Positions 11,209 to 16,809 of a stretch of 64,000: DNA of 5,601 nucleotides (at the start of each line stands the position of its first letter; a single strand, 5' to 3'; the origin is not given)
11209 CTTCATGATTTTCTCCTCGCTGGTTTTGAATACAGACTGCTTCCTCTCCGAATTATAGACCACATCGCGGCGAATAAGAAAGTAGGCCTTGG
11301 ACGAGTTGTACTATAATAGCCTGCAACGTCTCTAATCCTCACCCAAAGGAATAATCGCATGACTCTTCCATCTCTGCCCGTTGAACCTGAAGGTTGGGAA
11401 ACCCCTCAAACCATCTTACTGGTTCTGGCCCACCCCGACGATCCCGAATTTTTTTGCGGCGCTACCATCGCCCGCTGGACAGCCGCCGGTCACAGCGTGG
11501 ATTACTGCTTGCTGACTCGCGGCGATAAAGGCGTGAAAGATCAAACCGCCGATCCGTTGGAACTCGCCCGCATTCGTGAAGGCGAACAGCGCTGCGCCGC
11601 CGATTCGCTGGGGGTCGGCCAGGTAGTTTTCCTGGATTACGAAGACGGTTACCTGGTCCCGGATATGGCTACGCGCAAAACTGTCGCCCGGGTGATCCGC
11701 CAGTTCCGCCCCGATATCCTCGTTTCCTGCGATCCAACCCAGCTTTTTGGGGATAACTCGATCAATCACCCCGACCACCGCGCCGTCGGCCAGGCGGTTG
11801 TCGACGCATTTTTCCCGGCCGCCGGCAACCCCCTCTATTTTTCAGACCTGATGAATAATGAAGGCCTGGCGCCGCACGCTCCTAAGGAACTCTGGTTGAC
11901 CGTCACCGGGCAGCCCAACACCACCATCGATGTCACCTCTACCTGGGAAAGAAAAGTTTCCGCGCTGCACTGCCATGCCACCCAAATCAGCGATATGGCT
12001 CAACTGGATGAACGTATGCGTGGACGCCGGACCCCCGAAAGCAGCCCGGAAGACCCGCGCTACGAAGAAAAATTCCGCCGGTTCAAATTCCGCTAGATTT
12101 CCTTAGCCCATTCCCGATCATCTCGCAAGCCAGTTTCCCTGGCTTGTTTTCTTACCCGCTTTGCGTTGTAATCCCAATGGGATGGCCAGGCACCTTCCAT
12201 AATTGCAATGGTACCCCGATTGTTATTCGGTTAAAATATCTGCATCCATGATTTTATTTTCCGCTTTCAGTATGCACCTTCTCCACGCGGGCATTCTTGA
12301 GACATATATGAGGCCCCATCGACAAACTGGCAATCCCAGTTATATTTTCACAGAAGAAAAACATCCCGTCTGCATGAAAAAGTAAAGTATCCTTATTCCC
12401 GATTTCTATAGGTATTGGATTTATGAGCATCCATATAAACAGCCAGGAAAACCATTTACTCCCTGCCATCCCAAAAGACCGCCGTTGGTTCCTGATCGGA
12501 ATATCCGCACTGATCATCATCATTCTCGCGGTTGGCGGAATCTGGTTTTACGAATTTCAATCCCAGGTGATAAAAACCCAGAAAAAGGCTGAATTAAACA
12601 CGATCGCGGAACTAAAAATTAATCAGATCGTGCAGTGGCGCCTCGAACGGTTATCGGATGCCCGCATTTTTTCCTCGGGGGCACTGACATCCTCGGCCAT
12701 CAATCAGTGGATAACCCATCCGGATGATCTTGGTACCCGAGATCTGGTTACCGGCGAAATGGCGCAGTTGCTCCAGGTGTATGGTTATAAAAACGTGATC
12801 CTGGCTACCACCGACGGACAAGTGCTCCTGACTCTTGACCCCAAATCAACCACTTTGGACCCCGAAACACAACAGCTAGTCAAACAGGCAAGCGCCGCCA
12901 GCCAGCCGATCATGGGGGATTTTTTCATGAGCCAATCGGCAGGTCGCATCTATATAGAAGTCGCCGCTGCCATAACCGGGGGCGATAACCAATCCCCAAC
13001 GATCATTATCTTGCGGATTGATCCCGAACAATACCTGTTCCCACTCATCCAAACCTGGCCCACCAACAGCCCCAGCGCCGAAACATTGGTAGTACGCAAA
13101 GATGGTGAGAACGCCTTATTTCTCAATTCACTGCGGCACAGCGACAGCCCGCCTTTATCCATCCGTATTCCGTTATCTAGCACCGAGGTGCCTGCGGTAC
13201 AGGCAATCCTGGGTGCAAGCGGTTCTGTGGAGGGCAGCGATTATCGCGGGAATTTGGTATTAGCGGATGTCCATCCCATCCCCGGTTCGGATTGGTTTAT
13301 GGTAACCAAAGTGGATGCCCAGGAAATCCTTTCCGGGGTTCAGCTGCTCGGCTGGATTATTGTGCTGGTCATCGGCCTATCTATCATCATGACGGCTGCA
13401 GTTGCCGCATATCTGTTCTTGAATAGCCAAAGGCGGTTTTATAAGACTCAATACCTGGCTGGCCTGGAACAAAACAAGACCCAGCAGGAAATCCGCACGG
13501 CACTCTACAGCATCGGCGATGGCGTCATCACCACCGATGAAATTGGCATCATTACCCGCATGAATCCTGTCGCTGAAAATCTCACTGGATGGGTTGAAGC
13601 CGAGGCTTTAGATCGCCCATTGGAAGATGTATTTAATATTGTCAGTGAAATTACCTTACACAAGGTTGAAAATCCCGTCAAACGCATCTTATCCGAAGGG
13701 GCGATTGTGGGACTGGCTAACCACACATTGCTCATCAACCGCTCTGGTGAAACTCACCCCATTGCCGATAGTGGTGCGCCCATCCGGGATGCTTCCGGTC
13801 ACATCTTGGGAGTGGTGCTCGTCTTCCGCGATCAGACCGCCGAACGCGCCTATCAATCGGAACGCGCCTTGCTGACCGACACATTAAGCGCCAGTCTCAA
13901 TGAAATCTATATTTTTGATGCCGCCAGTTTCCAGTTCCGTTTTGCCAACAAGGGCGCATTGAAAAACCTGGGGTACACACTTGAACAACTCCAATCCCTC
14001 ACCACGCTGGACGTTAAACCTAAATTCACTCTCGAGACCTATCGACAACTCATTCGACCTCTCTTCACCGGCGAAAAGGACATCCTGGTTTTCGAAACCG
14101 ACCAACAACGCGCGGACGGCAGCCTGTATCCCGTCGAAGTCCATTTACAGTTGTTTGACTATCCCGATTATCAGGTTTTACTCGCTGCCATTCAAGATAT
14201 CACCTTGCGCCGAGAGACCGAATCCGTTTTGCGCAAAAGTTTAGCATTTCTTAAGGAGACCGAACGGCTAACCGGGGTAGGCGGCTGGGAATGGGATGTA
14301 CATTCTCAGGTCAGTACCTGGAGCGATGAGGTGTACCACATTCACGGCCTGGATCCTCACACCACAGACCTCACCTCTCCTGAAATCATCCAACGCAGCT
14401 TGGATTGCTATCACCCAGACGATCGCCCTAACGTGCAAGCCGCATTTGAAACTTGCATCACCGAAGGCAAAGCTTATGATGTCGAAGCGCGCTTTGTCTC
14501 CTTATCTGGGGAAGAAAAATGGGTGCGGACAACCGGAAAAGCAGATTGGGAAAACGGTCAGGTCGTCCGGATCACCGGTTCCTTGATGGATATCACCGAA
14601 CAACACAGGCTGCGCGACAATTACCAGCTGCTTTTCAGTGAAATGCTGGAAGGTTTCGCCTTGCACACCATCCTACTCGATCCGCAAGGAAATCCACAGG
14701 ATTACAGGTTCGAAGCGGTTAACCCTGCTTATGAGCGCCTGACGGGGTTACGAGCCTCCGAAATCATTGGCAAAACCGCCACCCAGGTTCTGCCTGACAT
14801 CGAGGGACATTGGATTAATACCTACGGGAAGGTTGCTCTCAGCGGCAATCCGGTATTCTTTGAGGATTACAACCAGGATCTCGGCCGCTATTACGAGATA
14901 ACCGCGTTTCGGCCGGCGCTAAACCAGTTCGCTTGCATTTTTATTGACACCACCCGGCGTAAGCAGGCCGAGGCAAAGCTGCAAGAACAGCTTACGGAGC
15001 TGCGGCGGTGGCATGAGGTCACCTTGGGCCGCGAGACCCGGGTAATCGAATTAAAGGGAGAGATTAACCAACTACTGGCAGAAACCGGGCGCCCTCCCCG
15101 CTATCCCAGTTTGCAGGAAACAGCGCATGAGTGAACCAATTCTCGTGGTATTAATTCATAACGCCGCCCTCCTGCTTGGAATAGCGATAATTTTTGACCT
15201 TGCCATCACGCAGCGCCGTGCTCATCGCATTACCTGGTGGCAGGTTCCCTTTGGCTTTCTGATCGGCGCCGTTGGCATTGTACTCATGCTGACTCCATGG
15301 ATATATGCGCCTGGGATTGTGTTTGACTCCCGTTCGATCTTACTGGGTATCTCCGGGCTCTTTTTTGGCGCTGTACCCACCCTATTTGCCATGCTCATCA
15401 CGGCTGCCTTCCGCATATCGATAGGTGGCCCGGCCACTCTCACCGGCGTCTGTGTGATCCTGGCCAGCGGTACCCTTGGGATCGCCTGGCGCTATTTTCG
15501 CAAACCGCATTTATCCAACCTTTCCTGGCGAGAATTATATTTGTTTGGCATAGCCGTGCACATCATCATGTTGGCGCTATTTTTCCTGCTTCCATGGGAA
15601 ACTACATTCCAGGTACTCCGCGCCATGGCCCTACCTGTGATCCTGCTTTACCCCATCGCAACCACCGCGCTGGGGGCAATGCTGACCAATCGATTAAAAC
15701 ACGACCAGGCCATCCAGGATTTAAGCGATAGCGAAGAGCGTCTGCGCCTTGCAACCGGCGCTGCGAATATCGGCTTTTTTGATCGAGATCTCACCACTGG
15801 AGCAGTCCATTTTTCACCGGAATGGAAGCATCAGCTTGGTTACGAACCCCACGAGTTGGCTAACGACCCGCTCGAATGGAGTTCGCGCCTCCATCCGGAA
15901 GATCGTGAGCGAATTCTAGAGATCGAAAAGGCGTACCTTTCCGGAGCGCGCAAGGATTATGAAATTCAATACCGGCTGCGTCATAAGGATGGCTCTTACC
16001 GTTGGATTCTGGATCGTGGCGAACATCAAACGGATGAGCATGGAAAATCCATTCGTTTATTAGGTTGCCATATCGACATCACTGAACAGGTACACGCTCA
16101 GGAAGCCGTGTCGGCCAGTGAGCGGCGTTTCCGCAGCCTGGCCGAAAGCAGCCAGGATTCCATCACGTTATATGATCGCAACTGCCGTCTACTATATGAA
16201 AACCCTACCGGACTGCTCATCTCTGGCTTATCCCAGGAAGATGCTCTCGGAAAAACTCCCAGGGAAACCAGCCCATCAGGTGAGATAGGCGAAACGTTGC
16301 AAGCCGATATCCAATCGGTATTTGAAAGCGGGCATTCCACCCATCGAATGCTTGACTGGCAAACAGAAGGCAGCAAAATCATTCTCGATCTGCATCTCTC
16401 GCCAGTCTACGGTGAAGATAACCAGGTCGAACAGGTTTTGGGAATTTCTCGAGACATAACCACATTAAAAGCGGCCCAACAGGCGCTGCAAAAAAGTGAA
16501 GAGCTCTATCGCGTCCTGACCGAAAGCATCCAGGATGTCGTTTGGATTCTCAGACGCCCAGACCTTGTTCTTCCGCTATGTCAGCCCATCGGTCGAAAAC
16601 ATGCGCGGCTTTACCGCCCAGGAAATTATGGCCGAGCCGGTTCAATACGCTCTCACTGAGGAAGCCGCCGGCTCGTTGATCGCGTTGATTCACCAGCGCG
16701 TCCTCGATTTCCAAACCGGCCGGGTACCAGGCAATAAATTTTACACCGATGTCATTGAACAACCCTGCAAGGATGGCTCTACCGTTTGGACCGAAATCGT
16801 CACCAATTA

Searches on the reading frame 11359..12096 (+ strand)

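Call 22: search_protein_families(library=ncbifam, proteins=[window:11359-12096:+], max_evalue=0.00001)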
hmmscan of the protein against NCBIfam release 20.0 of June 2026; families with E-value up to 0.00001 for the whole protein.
window:11359-12096:+ (245 aa): 4 families
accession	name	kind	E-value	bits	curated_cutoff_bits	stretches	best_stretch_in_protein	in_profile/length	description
TIGR04001.1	thiol_BshB1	equivalog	6.9e-28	97.9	182.5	1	19-214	4-183/226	bacillithiol biosynthesis deacetylase BshB1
TIGR04000.1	thiol_BshB2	equivalog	3.4e-19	69.4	195.25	1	19-220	3-196/217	bacillithiol biosynthesis deacetylase BshB2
TIGR03445.1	mycothiol_MshB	equivalog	2.1e-15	57.4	224.35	1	20-93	1-81/284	N-acetyl-1-D-myo-inositol-2-amino-2-deoxy-alpha-D-glucopyranoside deacetylase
TIGR03446.1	mycothiol_Mca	equivalog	2.3e-14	53.7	277.15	1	19-165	3-163/283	mycothiol conjugate amidase Mca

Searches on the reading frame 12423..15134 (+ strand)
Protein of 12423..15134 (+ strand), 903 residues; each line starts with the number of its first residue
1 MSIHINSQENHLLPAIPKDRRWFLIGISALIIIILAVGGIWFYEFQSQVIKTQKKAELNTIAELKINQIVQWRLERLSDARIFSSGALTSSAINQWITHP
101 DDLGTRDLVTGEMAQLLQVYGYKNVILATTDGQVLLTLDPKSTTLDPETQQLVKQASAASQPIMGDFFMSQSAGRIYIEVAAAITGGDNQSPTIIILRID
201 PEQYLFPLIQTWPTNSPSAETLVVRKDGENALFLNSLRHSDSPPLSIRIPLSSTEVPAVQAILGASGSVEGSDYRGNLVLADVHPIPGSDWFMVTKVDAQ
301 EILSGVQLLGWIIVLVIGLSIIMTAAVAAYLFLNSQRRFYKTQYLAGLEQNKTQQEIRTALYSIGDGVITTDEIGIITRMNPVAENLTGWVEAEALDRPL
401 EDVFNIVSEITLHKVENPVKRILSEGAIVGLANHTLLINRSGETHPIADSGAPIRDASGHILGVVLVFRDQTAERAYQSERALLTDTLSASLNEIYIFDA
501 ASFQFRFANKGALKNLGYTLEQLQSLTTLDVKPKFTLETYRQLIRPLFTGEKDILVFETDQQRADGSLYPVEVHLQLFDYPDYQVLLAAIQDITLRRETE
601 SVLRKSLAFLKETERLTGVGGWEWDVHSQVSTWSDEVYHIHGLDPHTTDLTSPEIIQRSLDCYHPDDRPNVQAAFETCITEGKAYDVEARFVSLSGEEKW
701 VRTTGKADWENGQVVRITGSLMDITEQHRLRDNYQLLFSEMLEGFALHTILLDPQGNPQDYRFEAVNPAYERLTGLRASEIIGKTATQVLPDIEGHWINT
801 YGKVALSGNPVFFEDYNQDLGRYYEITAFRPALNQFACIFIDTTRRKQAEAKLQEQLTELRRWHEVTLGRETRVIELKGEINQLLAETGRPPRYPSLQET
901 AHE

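Call 22: search_protein_families(library=ncbifam, proteins=[window:12423-15134:+], max_evalue=0.00001)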
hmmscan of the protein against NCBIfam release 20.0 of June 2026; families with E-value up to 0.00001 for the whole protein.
window:12423-15134:+ (903 aa): 8 families
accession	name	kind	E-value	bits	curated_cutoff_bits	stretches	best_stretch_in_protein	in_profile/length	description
NF007298.0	PRK09776.1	equivalog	5.8e-53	180.1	1135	2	357-480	557-679/1111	diguanylate cyclase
TIGR00229.1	sensory_box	domain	8.4e-40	135.8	22.9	2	488-601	11-124/126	PAS domain S-box protein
NF052573.1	HisKinEspAMyxo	equivalog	1.1e-22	79.9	1400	2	605-790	127-303/755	serine histidine kinase EspA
NF041777.1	sens_FixL_Rhizob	equivalog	4e-19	68.6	850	1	617-792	5-174/485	sensor protein FixL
NF008468.0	PRK11360.1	equivalog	1.8e-13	49.7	646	1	352-479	265-385/616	two-component system sensor histidine kinase AtoS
NF053781.1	cdiGMPphdstlr2612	equivalog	2.9e-12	45.1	1600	1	588-794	567-768/1268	Tlr1612 family c-di-GMP phosphodiesterase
NF045675.1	PhdiestaseDibA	equivalog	7e-07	28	980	0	311-485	34-203/623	phosphodiesterase DibA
NF033092.0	HK_WalK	equivalog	8.7e-07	27.9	725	1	350-481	253-372/594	cell wall metabolism sensor histidine kinase WalK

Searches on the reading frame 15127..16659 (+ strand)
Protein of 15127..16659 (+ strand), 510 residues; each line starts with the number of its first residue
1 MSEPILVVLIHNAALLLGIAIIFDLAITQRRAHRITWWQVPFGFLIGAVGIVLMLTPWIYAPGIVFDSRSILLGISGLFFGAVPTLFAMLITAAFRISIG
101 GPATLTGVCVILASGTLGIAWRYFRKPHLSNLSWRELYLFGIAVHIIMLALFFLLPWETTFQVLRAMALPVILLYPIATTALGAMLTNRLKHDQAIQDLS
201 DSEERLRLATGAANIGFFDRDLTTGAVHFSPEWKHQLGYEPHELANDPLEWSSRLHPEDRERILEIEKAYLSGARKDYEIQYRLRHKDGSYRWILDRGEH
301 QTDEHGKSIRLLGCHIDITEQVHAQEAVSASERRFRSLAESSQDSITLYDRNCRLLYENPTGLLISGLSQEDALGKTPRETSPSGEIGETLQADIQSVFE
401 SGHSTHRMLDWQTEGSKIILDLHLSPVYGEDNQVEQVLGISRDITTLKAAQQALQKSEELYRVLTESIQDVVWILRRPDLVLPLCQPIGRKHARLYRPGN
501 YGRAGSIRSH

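Call 22: search_protein_families(library=ncbifam, proteins=[window:15127-16659:+], max_evalue=0.00001)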
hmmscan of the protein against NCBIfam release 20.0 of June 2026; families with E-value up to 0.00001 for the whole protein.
window:15127-16659:+ (510 aa): 11 families
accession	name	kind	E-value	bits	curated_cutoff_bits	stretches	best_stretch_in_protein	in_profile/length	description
NF053781.1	cdiGMPphdstlr2612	equivalog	2.2e-48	164.8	1600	1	194-384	577-766/1268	Tlr1612 family c-di-GMP phosphodiesterase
TIGR00229.1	sensory_box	domain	3.4e-37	127.4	22.9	2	330-454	2-126/126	PAS domain S-box protein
NF007298.0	PRK09776.1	equivalog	1.3e-23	82.8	1135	1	197-377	422-599/1111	diguanylate cyclase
NF052573.1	HisKinEspAMyxo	equivalog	1.2e-20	73.2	1400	1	198-463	124-384/755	serine histidine kinase EspA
NF041777.1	sens_FixL_Rhizob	equivalog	3.5e-16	58.9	850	1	213-377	5-167/485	sensor protein FixL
NF041880.1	EPS_EpsF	equivalog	2.7e-07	29.5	900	1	233-332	173-271/492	response regulator EpsF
NF045595.1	HK_scytonemin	equivalog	7.5e-07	27.9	865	0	316-375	265-323/637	scytonemin biosynthesis sensor histidine kinase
TIGR02938.1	nifL_nitrog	equivalog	1.7e-06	26.9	242.45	0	335-468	6-139/494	nitrogen fixation negative regulator NifL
NF008302.0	PRK11091.1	equivalog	2.1e-06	26.2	838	1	304-458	126-280/779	aerobic respiration two-component sensor histidine kinase ArcB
NF010077.0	PRK13559.1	subfamily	3.7e-06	26.1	361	0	393-471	105-184/364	hypothetical protein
NF052574.1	HisKinEspCMyxo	equivalog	4.5e-06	25.1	1200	0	351-458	306-412/785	serine histidine kinase EspC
